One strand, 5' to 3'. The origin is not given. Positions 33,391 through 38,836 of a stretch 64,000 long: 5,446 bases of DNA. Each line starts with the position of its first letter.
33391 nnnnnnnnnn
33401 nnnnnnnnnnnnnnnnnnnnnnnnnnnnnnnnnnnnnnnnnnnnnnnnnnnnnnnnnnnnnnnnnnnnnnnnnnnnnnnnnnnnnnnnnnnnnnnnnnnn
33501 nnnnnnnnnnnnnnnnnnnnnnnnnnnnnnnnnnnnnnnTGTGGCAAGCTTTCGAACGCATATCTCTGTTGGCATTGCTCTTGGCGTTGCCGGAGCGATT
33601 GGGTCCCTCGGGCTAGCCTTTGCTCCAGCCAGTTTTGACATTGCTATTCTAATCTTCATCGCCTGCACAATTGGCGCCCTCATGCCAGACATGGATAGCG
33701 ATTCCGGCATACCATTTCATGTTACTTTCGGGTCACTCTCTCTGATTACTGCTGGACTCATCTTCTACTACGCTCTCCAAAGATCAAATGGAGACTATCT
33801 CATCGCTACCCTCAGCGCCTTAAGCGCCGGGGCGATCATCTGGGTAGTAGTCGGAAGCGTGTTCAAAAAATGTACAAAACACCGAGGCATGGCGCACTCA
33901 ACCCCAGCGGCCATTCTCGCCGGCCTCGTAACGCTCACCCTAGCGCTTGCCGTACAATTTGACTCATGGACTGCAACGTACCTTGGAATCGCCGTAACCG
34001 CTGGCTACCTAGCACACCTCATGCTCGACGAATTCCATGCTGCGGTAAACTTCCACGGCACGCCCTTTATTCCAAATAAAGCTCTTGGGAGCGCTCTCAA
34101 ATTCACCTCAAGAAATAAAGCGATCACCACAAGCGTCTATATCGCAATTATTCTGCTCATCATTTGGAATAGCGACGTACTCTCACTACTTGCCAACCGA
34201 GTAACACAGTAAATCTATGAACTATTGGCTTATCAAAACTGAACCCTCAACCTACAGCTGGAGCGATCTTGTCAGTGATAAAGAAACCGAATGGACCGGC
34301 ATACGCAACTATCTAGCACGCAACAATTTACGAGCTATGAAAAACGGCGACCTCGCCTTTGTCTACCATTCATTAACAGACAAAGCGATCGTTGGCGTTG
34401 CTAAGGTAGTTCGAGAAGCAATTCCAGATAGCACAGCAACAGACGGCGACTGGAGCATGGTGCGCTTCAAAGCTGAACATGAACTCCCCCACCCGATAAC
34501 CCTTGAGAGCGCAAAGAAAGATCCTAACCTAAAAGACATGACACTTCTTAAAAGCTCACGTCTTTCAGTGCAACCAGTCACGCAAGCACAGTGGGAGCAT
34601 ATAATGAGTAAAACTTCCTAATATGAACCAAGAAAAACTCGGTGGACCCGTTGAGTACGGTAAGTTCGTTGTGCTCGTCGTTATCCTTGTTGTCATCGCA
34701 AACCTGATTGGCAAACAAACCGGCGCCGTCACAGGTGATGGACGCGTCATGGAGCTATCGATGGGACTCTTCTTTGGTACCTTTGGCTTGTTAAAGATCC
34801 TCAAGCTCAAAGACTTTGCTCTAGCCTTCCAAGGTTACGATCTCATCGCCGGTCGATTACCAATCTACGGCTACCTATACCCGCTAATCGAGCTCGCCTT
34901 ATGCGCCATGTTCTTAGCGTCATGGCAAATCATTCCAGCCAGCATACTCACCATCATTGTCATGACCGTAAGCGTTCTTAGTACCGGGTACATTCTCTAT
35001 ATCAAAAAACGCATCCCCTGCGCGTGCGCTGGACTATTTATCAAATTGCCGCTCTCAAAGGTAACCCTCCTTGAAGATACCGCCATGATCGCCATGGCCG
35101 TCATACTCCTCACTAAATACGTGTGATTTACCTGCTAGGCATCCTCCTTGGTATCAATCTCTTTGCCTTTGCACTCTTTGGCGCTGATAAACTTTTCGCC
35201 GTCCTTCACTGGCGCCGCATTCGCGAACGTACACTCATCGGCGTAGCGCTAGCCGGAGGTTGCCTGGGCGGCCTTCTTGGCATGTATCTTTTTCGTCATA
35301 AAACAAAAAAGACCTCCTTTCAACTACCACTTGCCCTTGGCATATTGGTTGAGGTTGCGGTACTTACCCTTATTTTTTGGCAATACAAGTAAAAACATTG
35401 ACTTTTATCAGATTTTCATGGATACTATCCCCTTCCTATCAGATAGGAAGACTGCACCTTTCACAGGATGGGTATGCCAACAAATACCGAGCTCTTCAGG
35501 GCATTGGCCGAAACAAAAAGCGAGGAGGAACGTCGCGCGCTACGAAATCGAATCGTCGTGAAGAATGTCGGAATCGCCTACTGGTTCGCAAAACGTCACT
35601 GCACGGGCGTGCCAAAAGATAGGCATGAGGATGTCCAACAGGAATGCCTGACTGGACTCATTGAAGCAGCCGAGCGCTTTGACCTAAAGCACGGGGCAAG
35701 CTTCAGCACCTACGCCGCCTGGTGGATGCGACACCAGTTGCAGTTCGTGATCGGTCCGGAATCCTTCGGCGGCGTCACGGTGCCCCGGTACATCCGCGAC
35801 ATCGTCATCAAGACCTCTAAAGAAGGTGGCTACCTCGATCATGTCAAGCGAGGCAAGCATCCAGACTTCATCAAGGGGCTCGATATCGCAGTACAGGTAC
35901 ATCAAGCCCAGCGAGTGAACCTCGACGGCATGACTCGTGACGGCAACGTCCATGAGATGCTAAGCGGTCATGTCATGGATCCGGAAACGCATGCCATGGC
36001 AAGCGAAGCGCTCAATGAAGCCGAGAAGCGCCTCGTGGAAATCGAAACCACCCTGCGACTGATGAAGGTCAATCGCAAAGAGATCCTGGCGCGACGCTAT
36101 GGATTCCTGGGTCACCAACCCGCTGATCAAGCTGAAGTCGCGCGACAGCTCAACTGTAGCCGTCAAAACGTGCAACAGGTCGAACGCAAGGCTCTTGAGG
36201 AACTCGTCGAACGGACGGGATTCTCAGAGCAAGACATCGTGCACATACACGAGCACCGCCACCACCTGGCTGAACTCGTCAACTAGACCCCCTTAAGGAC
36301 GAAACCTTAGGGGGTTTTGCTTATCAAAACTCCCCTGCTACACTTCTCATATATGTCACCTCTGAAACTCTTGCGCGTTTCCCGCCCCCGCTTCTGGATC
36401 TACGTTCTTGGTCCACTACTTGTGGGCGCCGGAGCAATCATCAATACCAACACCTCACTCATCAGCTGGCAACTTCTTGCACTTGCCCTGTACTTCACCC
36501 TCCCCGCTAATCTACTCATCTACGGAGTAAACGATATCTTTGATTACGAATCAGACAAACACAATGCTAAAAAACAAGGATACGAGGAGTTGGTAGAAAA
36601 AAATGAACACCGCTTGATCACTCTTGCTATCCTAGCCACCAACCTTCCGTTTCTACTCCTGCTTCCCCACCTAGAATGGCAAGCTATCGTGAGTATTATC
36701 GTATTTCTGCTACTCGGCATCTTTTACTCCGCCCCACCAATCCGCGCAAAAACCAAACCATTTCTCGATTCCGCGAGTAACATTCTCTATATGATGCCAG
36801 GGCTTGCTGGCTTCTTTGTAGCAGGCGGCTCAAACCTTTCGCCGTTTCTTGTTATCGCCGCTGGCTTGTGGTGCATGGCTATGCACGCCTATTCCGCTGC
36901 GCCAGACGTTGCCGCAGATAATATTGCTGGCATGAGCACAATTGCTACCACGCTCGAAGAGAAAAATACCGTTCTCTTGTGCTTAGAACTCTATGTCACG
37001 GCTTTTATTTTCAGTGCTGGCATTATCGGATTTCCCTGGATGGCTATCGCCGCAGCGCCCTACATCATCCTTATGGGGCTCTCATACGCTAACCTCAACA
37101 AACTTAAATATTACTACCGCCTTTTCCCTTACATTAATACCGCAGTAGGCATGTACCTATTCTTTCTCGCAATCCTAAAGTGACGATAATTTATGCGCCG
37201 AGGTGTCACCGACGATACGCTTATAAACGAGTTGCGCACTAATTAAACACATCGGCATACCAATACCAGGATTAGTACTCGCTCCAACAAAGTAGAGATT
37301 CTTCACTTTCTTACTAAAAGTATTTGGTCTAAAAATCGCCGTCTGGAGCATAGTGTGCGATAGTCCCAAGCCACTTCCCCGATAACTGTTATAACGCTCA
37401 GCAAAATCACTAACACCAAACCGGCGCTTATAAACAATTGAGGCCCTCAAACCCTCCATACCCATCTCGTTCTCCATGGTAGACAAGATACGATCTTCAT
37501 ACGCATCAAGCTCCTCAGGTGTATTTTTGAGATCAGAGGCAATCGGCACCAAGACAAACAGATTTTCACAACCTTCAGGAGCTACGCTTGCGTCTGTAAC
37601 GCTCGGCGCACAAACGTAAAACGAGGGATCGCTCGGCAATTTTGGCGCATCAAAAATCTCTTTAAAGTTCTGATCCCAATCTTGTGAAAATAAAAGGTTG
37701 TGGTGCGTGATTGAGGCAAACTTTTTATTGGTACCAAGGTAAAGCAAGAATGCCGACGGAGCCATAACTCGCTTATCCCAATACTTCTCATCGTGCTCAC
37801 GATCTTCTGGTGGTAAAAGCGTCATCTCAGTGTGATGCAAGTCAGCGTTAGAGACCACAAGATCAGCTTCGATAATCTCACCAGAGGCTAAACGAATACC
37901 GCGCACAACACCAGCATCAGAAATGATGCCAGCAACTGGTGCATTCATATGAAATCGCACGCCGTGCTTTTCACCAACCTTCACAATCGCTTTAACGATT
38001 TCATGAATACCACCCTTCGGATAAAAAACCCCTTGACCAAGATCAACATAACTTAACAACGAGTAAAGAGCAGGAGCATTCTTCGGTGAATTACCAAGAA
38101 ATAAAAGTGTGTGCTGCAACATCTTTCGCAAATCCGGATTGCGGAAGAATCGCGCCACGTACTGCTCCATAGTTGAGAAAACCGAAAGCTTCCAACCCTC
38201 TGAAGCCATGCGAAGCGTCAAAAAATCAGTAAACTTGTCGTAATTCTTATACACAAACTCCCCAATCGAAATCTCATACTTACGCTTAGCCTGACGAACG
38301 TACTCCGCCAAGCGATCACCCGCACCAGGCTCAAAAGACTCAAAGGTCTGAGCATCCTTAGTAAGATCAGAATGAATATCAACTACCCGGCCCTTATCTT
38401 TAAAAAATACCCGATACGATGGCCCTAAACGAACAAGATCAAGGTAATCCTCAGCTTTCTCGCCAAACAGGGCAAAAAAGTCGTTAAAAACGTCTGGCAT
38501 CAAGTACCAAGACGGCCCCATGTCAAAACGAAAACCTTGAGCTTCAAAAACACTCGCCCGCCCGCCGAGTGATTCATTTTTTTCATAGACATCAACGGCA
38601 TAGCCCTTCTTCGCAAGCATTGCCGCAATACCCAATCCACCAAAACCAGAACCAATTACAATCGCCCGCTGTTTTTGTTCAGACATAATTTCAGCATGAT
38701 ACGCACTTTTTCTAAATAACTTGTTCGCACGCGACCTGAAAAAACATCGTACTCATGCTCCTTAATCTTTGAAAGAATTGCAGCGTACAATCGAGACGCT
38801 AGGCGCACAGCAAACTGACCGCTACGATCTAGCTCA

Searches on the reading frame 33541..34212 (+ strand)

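Call 23: search_protein_families(library=pfam, proteins=[window:33541-34212:+], max_evalue=0.001)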
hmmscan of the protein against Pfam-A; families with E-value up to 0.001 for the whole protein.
window:33541-34212:+ (223 aa): 1 family
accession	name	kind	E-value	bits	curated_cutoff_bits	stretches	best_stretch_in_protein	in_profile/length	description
PF04307.19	YdjM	-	1.8e-12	47.6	29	1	1-206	1-146/176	YdjM inner membrane protein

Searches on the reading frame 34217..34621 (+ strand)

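Call 23: search_protein_families(library=pfam, proteins=[window:34217-34621:+], max_evalue=0.001)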
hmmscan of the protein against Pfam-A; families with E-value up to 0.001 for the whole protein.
window:34217-34621:+ (134 aa): 1 family
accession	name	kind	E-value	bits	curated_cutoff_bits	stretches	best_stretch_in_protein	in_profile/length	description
PF01878.24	EVE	-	3e-46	157.5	23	1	2-131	1-144/145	EVE domain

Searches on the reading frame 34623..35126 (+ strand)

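Call 23: search_protein_families(library=pfam, proteins=[window:34623-35126:+], max_evalue=0.001)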
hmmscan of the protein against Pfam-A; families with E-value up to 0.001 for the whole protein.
window:34623-35126:+ (167 aa): 1 family
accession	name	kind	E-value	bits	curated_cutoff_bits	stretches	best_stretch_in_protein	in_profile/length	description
PF07291.16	MauE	-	2.2e-15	57.5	27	1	42-163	7-126/128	Methylamine utilisation protein MauE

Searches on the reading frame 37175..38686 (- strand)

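Call 26: search_protein_families(library=ncbifam, proteins=[window:37175-38686:-], max_evalue=0.00001)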
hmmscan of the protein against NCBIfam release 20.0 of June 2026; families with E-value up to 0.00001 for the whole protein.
window:37175-38686:- (503 aa): 17 families
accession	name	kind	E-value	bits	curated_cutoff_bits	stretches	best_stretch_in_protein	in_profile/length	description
NF058655.1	CrtID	equivalog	2.6e-195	649.8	640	1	9-487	2-477/478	bifunctional phytoene desaturase/3,4-desaturase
TIGR02734.1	crtI_fam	subfamily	5.9e-161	536.6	238.1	1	8-499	1-496/504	phytoene desaturase family protein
NF042421.1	hydcarot_desat_CrtD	equivalog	4.1e-80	269.6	500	1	6-487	2-479/487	1-hydroxycarotenoid 3,4-desaturase CrtD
NF045637.1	carotdesatCrtDProt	equivalog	9.1e-71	238.8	580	1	9-493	2-484/485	1-hydroxycarotenoid 3,4-desaturase CrtD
TIGR02730.1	carot_isom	equivalog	4.1e-35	121.6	586.9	2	180-494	179-491/493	carotenoid isomerase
NF045689.1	BCarotKetCrtO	equivalog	2e-18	66.3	1000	1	5-475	3-521/563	beta-carotene ketolase CrtO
TIGR02733.1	desat_CrtD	equivalog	1.4e-17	63.6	549.7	1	6-492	2-489/492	C-3',4' desaturase CrtD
NF005560.0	PRK07233.1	equivalog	4.5e-14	52.1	252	1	8-54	3-49/435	hypothetical protein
NF005547.0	PRK07208.1-3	equivalog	3.8e-12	45.7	380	1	3-58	2-57/465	hypothetical protein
TIGR03467.1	HpnE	equivalog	7.9e-10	38.6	283.05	1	9-57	2-52/430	hydroxysqualene dehydroxylase HpnE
NF005548.0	PRK07208.1-4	equivalog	3.4e-08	32.5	389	1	5-61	3-59/488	hypothetical protein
NF005545.0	PRK07208.1-1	equivalog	4.2e-07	28.7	451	1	3-62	5-65/504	hypothetical protein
TIGR00562.1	proto_IX_ox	equivalog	4.9e-07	28.7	97.85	1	5-148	2-147/470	protoporphyrinogen oxidase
NF045663.1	diclust_near_Sec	equivalog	7.7e-07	27.6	530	1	3-49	104-150/759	pyridine nucleotide-disulfide oxidoreductase/dicluster-binding protein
NF045599.1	bili_reduct_long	exception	1e-06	27.3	750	1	2-45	378-421/641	bilirubin reductase, long form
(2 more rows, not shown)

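Call 50: search_protein_families(library=pfam, proteins=[L010:11242-12906:+, P0076, P0100, P0101, P0098, L020:7107-9416:+, L020:10565-11149:+, L018:10775-14920:+], max_evalue=0.01)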
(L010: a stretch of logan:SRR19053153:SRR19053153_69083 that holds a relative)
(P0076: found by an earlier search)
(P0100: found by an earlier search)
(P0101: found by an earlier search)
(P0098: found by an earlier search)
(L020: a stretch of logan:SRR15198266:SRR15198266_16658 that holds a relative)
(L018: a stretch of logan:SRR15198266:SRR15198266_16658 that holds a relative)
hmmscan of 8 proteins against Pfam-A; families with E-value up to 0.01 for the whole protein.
L010:11242-12906:+ (554 aa): 3 families
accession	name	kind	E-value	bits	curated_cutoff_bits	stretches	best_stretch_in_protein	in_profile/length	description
PF00239.26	Resolvase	-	1.2e-23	84.2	23.3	1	30-174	2-144/145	Resolvase, N terminal domain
PF07508.19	Recombinase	-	2.8e-10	40.8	21.1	1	197-290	2-99/102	Recombinase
PF13408.12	Zn_ribbon_recom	-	1.5e-09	38.5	25.3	1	303-354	1-49/58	Recombinase zinc beta ribbon domain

P0076 (493 aa): 3 families
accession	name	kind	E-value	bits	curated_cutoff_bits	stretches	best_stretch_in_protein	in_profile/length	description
PF13482.12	RNase_H_2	-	2.5e-22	80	22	1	322-483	14-164/165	RNase_H superfamily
PF01930.23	Cas_Cas4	-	0.00035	21.1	22.7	1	122-213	67-158/160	Domain of unknown function DUF83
PF11074.14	DUF2779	-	0.0029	18.3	23.3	0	341-415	42-117/126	Domain of unknown function(DUF2779)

P0100 (757 aa): 10 families
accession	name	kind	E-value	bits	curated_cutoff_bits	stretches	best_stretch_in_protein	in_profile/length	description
PF04851.21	ResIII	-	9.3e-20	71.6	22.5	1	1-187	2-163/164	Type III restriction enzyme, res subunit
PF18766.7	SWI2_SNF2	-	2.3e-08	34.4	26.7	1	6-189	1-158/221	SWI2/SNF2 ATPase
PF00270.35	DEAD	-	1.1e-05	25.7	26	1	6-188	3-162/167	DEAD/DEAH box helicase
PF25199.1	nSTAND_NTPase5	-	2.7e-05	24.5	34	1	10-78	24-90/145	Novel STAND NTPase 5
PF24883.2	NPHP3_N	-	4.1e-05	24.3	24.8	1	19-102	13-93/164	Nephrocystin 3, N-terminal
PF00271.37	Helicase_C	-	0.00052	20.7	23.5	1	310-369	52-109/110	Helicase conserved C-terminal domain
PF01637.24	ATPase_2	-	0.00059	20.1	33.2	1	15-171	8-133/225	ATPase domain predominantly from Archaea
PF13191.12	AAA_16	-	0.00078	20.4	32.6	1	22-165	20-146/167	AAA ATPase domain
PF02367.23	TsaE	-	0.0021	18.4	26.6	1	22-127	14-118/128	Threonylcarbamoyl adenosine biosynthesis protein TsaE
PF05729.18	NACHT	-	0.0047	17.2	26.7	0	29-88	2-64/167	NACHT domain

P0101 (618 aa): 2 families
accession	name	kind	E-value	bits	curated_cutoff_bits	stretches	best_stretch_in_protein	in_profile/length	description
PF01555.25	N6_N4_Mtase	-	1.4e-28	100.8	26.7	1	136-455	1-204/221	DNA methylase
PF03602.21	Cons_hypoth95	-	0.0019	18.3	24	0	129-149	106-127/182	Conserved hypothetical protein 95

P0098 (392 aa): 1 family
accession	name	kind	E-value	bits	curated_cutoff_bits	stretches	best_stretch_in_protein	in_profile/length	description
PF24734.1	DUF7685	-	0.0025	18.1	27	1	268-305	2-42/43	Domain of unknown function (DUF7685)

L020:7107-9416:+ (769 aa): 2 families
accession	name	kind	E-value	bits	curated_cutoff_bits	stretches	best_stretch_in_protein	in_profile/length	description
PF09250.16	Prim-Pol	-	3.3e-32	112.6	22.8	1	14-165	1-158/158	Bifunctional DNA primase/polymerase, N-terminal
PF08708.16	PriCT_1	-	3e-05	24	21.1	1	183-244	6-64/67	Primase C terminal 1 (PriCT-1)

L020:10565-11149:+ (194 aa): 0 families

L018:10775-14920:+ (1381 aa): 8 families
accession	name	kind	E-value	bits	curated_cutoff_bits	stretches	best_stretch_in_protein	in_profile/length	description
PF00004.35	AAA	-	0.00012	22.9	21.2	1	70-157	2-105/131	ATPase family associated with various cellular activities (AAA)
PF24883.2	NPHP3_N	-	0.00013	22.7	24.8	0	115-162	118-164/164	Nephrocystin 3, N-terminal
PF13646.12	HEAT_2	-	0.0015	19.2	27.7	0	515-562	4-50/88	HEAT repeats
PF13479.12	AAA_24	-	0.0015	18.9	27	1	67-167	3-107/195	AAA domain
PF05729.18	NACHT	-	0.0018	18.5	26.7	0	70-86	4-20/167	NACHT domain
PF13401.12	AAA_22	-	0.0029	18.4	27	0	70-100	9-39/130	AAA domain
PF15119.11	APOC4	-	0.0036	18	27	0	802-826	44-68/94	Apolipoprotein C4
PF01637.24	ATPase_2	-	0.0045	17.2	33.2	0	69-156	23-113/225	ATPase domain predominantly from Archaea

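Call 51: search_protein_families(library=padloc, proteins=[P0076, P0100, P0101, L018:10775-14920:+, P0098, L010:638-2836:-, L010:2971-4692:-], max_evalue=0.001)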
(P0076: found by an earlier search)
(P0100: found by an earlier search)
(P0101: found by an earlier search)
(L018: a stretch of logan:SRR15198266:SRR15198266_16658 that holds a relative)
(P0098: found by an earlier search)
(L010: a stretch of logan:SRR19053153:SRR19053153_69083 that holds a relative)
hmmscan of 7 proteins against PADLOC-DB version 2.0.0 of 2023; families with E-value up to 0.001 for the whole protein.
P0076 (493 aa): 6 families
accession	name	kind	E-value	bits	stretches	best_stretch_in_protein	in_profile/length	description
PDLC01447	Cas4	-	6.9e-11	40.9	1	7-216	6-160/161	"CAS-I,CAS-II,CAS-III,CAS-IV,CAS-V,CAS-VI; acquisition_associated"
PDLC00943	Cas4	-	1.5e-09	36.1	1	13-214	8-179/180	CRISPR-associated protein Cas4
PDLC01250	Cas4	-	1.9e-09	36.1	1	7-214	2-168/168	"CAS-I,CAS-II,CAS-III,CAS-IV,CAS-V,CAS-VI; acquisition_associated"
PDLC01611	Cas4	-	2.9e-06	25.6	1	91-214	47-157/158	"CAS-I,CAS-II,CAS-III,CAS-IV,CAS-V,CAS-VI; acquisition_associated"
PDLC00944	Cas4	-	8.4e-06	24.1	1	90-214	58-177/177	Cas4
PDLC01771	Cas4b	-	0.00081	17.6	0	125-215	70-160/162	-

P0100 (757 aa): 6 families
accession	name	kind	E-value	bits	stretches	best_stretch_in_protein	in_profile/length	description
PDLC03653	REase_III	-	1.2e-18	64.7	1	151-388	262-488/883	Type III restriction enzyme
PDLC03650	REase_III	-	3e-17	60.3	1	151-387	227-439/898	Type III restriction enzyme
PDLC03652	REase_III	-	2.8e-15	53.4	1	2-391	2-412/809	Type III restriction enzyme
PDLC01710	Cas3a1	-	7e-07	26.1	1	4-57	199-249/745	Cas3_1_CAS-I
PDLC03648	REase_III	-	1.5e-05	21.3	0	149-380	133-365/871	Type III restriction enzyme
PDLC01758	Cas3b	-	0.00022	17.8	1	18-96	285-363/797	-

P0101 (618 aa): 31 families (the best 25 are shown)
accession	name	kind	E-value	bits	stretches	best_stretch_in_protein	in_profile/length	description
PDLC03642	MTase_III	-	6.5e-85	283.8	2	59-302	32-269/528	Type III methyltransferase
PDLC03634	MTase_III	-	9e-83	277.2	2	167-484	170-460/621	Type III methyltransferase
PDLC03644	MTase_III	-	1.3e-73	246.6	1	79-500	6-409/542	Type III methyltransferase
PDLC03645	MTase_III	-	1.3e-69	233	2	100-347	126-373/709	Type III methyltransferase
PDLC03641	MTase_III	-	7e-67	224.4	2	164-488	178-466/657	Type III methyltransferase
PDLC03639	MTase_III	-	5.7e-65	217.8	2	60-296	33-269/639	Type III methyltransferase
PDLC03640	MTase_III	-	2.7e-60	202.5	1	107-492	37-453/654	Type III methyltransferase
PDLC03636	MTase_III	-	1.8e-52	176.9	1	108-500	37-422/575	Type III methyltransferase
PDLC03646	MTase_III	-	1.2e-46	157.1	1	113-486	471-840/1057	Type III methyltransferase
PDLC03635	MTase_III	-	2.3e-46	156.8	1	106-500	211-588/708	Type III methyltransferase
PDLC03637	MTase_III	-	3e-41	139.7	2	65-279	75-296/513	Type III methyltransferase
PDLC03638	MTase_III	-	2.2e-30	103.7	1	115-453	382-656/816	Type III methyltransferase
PDLC03278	MTase_II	-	8.5e-30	102.4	2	124-249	9-123/390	Type II methyltransferase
PDLC03354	MTase_II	-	8.7e-27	92.2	2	94-278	46-241/425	Type II methyltransferase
PDLC03643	MTase_III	-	1.7e-21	74.9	2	174-278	1-103/465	Type III methyltransferase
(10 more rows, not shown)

L018:10775-14920:+ (1381 aa): 1 family
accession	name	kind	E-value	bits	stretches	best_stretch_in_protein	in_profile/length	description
PDLC04140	mad8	-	0.00011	19.8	1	61-212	22-129/314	mads_8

P0098 (392 aa): 0 families

L010:638-2836:- (732 aa): 3 families
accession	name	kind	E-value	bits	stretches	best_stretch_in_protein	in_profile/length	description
PDLC03653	REase_III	-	8.9e-15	51.9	1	109-347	261-488/883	Type III restriction enzyme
PDLC03652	REase_III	-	2.9e-13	46.7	1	90-330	132-390/809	Type III restriction enzyme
PDLC03650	REase_III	-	3.9e-07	26.9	1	110-331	227-424/898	Type III restriction enzyme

L010:2971-4692:- (573 aa): 34 families (the best 25 are shown)
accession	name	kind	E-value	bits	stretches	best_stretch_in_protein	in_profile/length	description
PDLC03642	MTase_III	-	1.5e-88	295.7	2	22-244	33-255/528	Type III methyltransferase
PDLC03634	MTase_III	-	5.9e-81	271.2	2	124-428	169-458/621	Type III methyltransferase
PDLC03644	MTase_III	-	3.8e-80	268.2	1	45-455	12-421/542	Type III methyltransferase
PDLC03641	MTase_III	-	8.3e-71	237.4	2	120-430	176-462/657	Type III methyltransferase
PDLC03639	MTase_III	-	2.7e-70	235.4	2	19-259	34-269/639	Type III methyltransferase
PDLC03640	MTase_III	-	8.6e-57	190.9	1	71-467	43-482/654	Type III methyltransferase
PDLC03645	MTase_III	-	1.1e-52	177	2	74-260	142-324/709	Type III methyltransferase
PDLC03636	MTase_III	-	4.9e-49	165.6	1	58-436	28-413/575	Type III methyltransferase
PDLC03635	MTase_III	-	7.5e-45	151.8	1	66-469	213-614/708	Type III methyltransferase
PDLC03646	MTase_III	-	6.1e-44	148.1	1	68-445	468-853/1057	Type III methyltransferase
PDLC03637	MTase_III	-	8.9e-44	148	1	28-422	80-461/513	Type III methyltransferase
PDLC03638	MTase_III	-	3.1e-32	109.8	1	69-439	378-688/816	Type III methyltransferase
PDLC03278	MTase_II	-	2.2e-28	97.8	2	82-210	9-126/390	Type II methyltransferase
PDLC03354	MTase_II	-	1.3e-24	85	2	59-211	47-212/425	Type II methyltransferase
PDLC03643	MTase_III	-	6.3e-23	79.6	1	132-416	1-268/465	Type III methyltransferase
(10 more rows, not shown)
